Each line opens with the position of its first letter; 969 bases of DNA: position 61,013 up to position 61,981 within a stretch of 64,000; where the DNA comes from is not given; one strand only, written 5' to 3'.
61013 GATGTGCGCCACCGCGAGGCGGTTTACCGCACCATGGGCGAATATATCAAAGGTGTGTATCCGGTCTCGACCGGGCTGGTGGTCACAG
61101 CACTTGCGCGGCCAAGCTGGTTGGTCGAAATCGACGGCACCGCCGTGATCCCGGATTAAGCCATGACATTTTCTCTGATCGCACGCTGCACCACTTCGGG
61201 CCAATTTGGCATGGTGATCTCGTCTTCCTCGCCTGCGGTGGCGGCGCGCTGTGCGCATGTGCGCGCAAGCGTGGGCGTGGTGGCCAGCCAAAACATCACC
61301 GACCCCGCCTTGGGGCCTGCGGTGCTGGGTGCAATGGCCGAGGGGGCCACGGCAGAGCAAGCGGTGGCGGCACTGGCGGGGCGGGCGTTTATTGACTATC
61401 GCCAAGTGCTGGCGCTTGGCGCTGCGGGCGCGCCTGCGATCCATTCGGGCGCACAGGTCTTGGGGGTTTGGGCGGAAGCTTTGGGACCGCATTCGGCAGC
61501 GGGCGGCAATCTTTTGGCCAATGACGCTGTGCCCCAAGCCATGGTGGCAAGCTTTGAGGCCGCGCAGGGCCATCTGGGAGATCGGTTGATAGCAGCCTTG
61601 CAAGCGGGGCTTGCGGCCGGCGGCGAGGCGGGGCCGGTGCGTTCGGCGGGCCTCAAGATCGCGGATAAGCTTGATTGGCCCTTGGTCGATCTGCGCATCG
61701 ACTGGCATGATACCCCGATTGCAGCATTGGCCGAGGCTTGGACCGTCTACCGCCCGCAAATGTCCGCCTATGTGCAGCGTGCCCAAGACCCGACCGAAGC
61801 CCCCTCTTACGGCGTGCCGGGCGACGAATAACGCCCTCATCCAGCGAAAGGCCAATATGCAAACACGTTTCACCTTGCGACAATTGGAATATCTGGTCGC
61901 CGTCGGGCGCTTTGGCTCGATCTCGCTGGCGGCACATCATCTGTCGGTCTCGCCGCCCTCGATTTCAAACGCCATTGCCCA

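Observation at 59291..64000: Probable histamine/imidazole-4-acetate catabolic cluster using a dehydrogenase entry step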

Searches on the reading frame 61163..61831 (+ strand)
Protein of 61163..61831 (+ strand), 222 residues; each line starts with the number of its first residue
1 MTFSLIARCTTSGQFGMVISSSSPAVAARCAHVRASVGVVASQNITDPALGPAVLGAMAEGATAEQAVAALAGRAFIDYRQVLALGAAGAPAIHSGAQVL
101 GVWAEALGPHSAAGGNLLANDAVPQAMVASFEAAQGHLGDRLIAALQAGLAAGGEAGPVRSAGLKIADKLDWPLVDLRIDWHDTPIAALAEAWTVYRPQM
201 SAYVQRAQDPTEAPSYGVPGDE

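Call 4: search_protein_families(library=pfam, proteins=[window:61163-61831:+])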
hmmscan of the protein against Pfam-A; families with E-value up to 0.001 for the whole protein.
window:61163-61831:+ (222 aa): 1 family
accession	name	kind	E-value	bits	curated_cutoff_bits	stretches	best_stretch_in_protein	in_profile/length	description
PF06267.17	DUF1028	-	3.5e-60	203.6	26.2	1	2-189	1-193/193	Family of unknown function (DUF1028)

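Call 5: search_protein_families(library=ncbifam, proteins=[window:61163-61831:+])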
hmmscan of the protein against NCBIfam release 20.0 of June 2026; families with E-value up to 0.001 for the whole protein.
window:61163-61831:+ (222 aa): 0 families

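Call 26: search_dna_similar(query=window:61163-61828:+, collection=plasmids, mode=protein, max_rows=60, max_evalue=1e-30, rows=spread)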
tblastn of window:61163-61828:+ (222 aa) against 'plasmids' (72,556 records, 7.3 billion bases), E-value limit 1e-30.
Records with a match: 239; places in all: 240; records where one place covers at least 80% of the query: 239.
Best place of each record, by identity: 60-80% 41; <60% 198.
By first word of the organism name: Klebsiella 105; Acetobacter 15; Pantoea 14; Leisingera 12; Paraburkholderia 10; Paracoccus 9; Rhizobium 8; Burkholderia 8; Bradyrhizobium 7; Escherichia 7; and 24 more.
By predicted mobility (MOB-suite, as given by PLSDB): conjugative 112; non-mobilizable 97; mobilizable 30.
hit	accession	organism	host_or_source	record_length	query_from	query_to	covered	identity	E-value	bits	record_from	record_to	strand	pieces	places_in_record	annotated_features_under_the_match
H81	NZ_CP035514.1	Haematobacter massiliensis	single cell,human skin swab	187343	1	222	100%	66.1%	2e-74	251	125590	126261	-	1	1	DUF1028 domain-containing protein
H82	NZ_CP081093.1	Leisingera caerulea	-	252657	1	222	100%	65.2%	3e-72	244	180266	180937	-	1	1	DUF1028 domain-containing protein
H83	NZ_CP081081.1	Leisingera caerulea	-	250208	1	222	100%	64.3%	3e-71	242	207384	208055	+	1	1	DUF1028 domain-containing protein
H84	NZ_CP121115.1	Roseinatronobacter sp. S2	cell culture,Alkaline Spring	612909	1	222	100%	63.8%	1e-71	243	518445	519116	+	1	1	DUF1028 domain-containing protein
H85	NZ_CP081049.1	Leisingera aquaemixtae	-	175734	1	222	100%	62.9%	1e-68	234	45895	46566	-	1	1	DUF1028 domain-containing protein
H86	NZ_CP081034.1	Leisingera aquaemixtae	-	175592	1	222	100%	62.1%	4e-68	233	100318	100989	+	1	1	DUF1028 domain-containing protein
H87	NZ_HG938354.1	Neorhizobium galegae bv. orientalis str. HAMBI 540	Galega orientalis root nodule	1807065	1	222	100%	61.3%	6e-66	226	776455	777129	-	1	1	record has no annotation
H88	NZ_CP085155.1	Pseudosulfitobacter sp. DSM 107133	cell culture,Seawater from the North ...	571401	1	222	100%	60.7%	1e-67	231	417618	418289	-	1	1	DUF1028 domain-containing protein | RidA family protein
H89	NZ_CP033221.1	Parasedimentitalea marina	Cell culture,deep seawater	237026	1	222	100%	60.3%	2e-69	236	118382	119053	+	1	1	DUF1028 domain-containing protein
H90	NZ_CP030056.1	Bradyrhizobium sp. CCBAU 53340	Arachis hypogaea,Microbe,nodule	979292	1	222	100%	60.3%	4e-68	233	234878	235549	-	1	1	DUF1028 domain-containing protein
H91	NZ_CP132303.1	Shinella sumterensis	Homo sapiens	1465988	1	222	100%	60.3%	1e-63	220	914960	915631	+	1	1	none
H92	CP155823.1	Thioclava sp. 'Guangxiensis'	Bruguiera gymnorhiza,pure ...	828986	1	222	100%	58.7%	5e-62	215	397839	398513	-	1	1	DUF1028 domain-containing protein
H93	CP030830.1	Neorhizobium sp. NCHU2750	Rosa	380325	1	221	100%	58.5%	3e-65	224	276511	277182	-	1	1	pilus assembly protein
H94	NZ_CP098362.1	Paracoccus sp. TOH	cell cuture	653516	1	222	100%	56.0%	2e-55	197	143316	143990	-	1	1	DUF1028 domain-containing protein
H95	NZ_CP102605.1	Pantoea sp. SOD02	cell culture,urban freshwater stream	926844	1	222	100%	55.4%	7e-49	177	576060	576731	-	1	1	DUF1028 domain-containing protein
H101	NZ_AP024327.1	Caballeronia sp. NK8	-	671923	1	222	100%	54.5%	4e-54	192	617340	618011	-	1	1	DUF1028 domain-containing protein | argE: acetylornithine deacetylase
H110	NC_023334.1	Klebsiella pneumoniae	-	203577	1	222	100%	54.5%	2e-52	187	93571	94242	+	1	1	DUF1028 domain-containing protein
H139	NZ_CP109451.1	Streptomyces sp. NBC_01471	-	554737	1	221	100%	47.1%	9e-44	163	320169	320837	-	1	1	DUF1028 domain-containing protein | RidA family protein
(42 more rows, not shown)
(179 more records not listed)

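Call 27: get_annotated_region(hit=H110, flank=9000)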
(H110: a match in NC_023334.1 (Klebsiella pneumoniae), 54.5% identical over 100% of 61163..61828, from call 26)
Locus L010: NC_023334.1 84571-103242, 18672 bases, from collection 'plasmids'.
description: Klebsiella pneumoniae plasmid pKP02022, complete sequence
organism: Klebsiella pneumoniae (NCBI taxid 573)
taxonomy: Bacteria; Pseudomonadota; Gammaproteobacteria; Enterobacterales; Enterobacteriaceae; Klebsiella; Klebsiella pneumoniae
host: -; source: -; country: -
typing (MOB-suite, as given by PLSDB): conjugative; replicon IncFIB,IncFII,rep_cluster_2183; relaxase MOBF,MOBF; mating-pair formation MPF_F
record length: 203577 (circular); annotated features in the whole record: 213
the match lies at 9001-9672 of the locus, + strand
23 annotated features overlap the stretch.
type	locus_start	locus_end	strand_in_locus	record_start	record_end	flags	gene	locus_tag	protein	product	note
CDS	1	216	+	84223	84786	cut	-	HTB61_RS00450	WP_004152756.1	methyltransferase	-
CDS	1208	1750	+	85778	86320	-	ssb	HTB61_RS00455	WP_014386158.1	single-stranded DNA-binding protein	GO:0006310 - DNA recombination [Evidence IEA]; GO:0006281 - DNA repair [Evidence IEA]; GO:0006260 - DNA replication ...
CDS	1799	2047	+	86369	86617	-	-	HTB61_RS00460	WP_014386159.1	DUF905 domain-containing protein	-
CDS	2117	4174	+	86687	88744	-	-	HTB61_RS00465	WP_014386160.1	ParB/RepB/Spo0J family partition protein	-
CDS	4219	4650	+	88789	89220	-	psiB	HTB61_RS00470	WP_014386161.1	conjugation system SOS inhibitor PsiB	-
CDS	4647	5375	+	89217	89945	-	-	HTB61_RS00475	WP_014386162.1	plasmid SOS inhibition protein A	-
CDS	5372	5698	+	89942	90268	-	-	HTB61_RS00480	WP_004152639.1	hypothetical protein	-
CDS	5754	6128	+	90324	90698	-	-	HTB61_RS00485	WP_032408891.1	hypothetical protein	-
CDS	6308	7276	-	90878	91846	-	-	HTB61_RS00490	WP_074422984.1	IS5-like element IS903B family transposase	GO:0006313 - DNA transposition [Evidence IEA]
CDS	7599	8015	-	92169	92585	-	-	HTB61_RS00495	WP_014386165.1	PIN domain-containing protein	-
CDS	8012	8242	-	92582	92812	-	vapB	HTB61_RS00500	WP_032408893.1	type II toxin-antitoxin system VapB family antitoxin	-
CDS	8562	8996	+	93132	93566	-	-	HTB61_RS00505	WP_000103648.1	RidA family protein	-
CDS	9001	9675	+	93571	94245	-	-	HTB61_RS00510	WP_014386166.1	DUF1028 domain-containing protein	-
CDS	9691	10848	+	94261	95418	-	argE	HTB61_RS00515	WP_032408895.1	acetylornithine deacetylase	GO:0006526 - arginine biosynthetic process [Evidence IEA]; GO:0006592 - ornithine biosynthetic process [Evidence IEA]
CDS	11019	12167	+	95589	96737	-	-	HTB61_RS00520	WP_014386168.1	ABC transporter ATP-binding protein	-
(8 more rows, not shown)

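Call 28: get_annotated_region(hit=H101, flank=9000)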
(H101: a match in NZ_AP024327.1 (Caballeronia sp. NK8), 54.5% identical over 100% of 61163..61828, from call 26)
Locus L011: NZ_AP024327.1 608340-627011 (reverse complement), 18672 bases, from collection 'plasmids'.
description: Caballeronia sp. NK8 plasmid pNK83, complete sequence
organism: Caballeronia sp. NK8 (NCBI taxid 140098)
taxonomy: Bacteria; Pseudomonadota; Betaproteobacteria; Burkholderiales; Burkholderiaceae; Caballeronia; Caballeronia sp. NK8
host: -; source: -; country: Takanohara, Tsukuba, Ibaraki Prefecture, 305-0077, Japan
typing (MOB-suite, as given by PLSDB): non-mobilizable
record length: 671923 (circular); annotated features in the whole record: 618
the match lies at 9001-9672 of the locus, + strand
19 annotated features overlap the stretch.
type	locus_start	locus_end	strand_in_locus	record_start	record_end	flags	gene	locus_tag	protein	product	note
CDS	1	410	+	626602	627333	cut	-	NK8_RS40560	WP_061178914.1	Crp/Fnr family transcriptional regulator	GO:0006355 - regulation of DNA-templated transcription [Evidence IEA]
CDS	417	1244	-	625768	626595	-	-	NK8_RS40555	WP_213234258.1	ABC transporter permease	GO:0055085 - transmembrane transport [Evidence IEA]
CDS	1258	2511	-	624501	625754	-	-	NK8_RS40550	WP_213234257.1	ABC transporter permease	GO:0055085 - transmembrane transport [Evidence IEA]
CDS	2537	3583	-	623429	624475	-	-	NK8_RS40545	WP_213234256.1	ABC transporter substrate-binding protein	-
CDS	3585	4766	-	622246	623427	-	-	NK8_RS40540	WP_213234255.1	ABC transporter ATP-binding protein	-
CDS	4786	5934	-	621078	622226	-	-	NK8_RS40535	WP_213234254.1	Rieske 2Fe-2S domain-containing protein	-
CDS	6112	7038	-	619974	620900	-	-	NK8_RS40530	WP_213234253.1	LysR family transcriptional regulator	-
CDS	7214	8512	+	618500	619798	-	-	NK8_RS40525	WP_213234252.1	NAD(P)/FAD-dependent oxidoreductase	-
CDS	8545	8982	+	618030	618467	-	-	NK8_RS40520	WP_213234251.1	RidA family protein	-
CDS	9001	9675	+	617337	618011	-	-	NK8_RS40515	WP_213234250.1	DUF1028 domain-containing protein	-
CDS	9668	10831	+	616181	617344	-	argE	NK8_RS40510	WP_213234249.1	acetylornithine deacetylase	GO:0006592 - ornithine biosynthetic process [Evidence IEA]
CDS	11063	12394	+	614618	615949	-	-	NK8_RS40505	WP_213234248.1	epoxide hydrolase family protein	-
CDS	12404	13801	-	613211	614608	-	-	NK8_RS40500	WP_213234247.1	MFS transporter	GO:0055085 - transmembrane transport [Evidence IEA]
CDS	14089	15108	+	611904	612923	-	-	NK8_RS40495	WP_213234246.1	alcohol dehydrogenase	-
CDS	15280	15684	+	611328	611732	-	-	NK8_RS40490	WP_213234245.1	hotdog domain-containing protein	-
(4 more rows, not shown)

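Call 29: get_annotated_region(hit=H139, flank=9000)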
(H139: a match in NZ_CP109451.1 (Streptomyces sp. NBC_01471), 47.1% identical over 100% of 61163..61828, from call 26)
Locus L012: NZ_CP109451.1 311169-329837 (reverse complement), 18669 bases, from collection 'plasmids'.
description: Streptomyces sp. NBC_01471 plasmid unnamed1, complete sequence
organism: Streptomyces sp. NBC_01471 (NCBI taxid 2903879)
taxonomy: Bacteria; Actinomycetota; Actinomycetes; Kitasatosporales; Streptomycetaceae; Streptomyces; Streptomyces sp. NBC 01471
host: -; source: -; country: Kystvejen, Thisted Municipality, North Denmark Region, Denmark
typing (MOB-suite, as given by PLSDB): non-mobilizable
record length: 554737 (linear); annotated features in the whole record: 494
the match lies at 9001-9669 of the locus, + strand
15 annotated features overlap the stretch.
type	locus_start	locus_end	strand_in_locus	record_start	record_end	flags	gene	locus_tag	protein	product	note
CDS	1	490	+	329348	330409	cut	-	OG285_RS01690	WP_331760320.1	phosphotriesterase-related protein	-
CDS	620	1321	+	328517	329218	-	-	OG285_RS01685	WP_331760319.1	maleylpyruvate isomerase N-terminal domain-containing protein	-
CDS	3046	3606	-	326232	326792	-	-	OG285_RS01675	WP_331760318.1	SMI1/KNR4 family protein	GO:0042546 - cell wall biogenesis [Evidence IEA]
CDS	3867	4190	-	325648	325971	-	-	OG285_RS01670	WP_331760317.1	alpha/beta hydrolase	-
CDS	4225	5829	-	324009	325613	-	-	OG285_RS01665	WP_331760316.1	ABC-F family ATP-binding cassette domain-containing protein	-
CDS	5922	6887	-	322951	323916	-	-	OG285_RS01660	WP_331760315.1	glycerophosphodiester phosphodiesterase family protein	GO:0006629 - lipid metabolic process [Evidence IEA]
CDS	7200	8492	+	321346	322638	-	-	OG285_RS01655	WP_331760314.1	NAD(P)/FAD-dependent oxidoreductase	-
CDS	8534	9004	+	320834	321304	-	-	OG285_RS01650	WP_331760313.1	RidA family protein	-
CDS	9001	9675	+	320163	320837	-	-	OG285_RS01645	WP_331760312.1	DUF1028 domain-containing protein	-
CDS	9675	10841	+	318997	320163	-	-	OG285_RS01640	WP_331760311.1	M20 family metallopeptidase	-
CDS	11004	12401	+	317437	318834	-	-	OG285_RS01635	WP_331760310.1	MFS transporter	GO:0055085 - transmembrane transport [Evidence IEA]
CDS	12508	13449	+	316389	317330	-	-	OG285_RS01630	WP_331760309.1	LysR family transcriptional regulator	-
CDS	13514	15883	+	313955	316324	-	-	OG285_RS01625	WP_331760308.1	GH92 family glycosyl hydrolase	-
CDS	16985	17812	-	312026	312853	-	-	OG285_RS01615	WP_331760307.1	alpha/beta hydrolase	-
CDS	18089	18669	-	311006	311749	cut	kdsB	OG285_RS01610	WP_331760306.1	3-deoxy-manno-octulosonate cytidylyltransferase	GO:0009244 - lipopolysaccharide core region biosynthetic process [Evidence IEA]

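Call 31: search_solved_structures(query=window:61163-61828:+, max_evalue=0.001, show_alignments=2)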
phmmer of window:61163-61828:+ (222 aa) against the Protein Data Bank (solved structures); distinct sequences matched with E-value up to 0.001: 1.
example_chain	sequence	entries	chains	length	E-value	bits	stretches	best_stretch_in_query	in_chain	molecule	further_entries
2imh_A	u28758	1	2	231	1.5e-11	48.1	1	1-193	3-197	Hypothetical protein UNP Q5LQD5_SILPO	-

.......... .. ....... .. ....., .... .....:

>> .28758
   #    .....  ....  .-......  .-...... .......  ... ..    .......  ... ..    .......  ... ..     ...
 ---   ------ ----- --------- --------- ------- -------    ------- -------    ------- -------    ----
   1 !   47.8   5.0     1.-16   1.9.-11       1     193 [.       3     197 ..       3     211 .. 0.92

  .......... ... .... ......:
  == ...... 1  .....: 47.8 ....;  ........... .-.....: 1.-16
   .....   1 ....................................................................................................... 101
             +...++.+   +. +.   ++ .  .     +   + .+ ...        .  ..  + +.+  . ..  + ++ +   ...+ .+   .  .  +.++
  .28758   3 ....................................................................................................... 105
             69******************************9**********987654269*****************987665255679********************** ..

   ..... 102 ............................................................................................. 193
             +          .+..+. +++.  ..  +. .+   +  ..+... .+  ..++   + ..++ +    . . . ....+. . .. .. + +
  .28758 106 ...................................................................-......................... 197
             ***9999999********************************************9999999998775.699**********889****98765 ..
